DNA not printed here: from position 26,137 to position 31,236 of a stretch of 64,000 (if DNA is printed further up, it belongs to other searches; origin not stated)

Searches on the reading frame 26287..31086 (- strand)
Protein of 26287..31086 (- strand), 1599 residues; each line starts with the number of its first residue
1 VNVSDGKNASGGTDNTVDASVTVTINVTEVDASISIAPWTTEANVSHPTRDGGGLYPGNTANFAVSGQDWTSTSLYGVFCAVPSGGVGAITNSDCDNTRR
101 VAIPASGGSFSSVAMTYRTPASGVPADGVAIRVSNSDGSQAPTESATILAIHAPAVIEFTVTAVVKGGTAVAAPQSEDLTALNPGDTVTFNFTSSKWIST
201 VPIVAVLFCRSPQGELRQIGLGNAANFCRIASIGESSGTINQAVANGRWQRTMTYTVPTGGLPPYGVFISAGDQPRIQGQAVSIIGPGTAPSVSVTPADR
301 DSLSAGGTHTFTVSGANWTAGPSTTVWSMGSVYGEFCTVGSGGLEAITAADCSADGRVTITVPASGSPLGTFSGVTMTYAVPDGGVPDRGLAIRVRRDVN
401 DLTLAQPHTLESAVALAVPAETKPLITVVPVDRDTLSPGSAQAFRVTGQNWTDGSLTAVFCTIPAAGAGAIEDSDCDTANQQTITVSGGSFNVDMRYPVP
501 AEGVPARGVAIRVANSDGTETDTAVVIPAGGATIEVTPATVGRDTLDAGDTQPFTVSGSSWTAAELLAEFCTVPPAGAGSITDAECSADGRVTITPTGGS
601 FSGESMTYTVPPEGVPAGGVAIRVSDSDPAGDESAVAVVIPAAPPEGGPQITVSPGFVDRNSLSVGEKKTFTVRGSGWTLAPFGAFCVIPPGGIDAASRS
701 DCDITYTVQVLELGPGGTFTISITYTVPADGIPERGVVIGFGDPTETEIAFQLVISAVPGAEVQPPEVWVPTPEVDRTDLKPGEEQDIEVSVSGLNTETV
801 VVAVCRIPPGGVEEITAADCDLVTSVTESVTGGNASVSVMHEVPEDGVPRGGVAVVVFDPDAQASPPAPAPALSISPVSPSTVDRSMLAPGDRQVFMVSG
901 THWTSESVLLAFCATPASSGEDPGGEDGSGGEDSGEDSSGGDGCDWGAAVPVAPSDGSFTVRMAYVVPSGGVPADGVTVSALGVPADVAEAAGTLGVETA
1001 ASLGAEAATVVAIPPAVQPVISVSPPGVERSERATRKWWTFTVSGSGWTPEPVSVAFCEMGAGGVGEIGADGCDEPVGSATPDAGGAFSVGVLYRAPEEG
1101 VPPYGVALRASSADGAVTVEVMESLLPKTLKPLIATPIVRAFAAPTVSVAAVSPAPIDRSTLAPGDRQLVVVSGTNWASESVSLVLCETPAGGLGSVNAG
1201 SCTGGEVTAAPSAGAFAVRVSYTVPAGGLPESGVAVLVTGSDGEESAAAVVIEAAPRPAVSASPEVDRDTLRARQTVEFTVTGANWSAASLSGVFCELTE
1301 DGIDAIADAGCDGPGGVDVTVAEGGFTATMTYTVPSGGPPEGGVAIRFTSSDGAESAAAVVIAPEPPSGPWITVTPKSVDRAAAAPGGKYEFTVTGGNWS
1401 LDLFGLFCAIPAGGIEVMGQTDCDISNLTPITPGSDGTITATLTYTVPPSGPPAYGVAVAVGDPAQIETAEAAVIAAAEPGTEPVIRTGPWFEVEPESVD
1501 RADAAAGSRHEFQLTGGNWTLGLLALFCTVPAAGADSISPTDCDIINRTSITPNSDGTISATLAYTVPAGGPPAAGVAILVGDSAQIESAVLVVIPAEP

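Call 72: search_protein_families(library=pfam, proteins=[window:26287-31086:-], max_evalue=0.00001)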
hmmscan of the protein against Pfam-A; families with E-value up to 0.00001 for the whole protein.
window:26287-31086:- (1599 aa): 2 families
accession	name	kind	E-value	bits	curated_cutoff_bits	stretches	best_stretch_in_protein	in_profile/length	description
PF15976.11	CooC_C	-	1.1e-06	29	29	0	1284-1335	9-60/93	CS1-pili formation C-terminal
PF18171.6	LSDAT_prok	-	5.8e-06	26.2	25.4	0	1108-1185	36-113/195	SLOG in TRPM, prokaryote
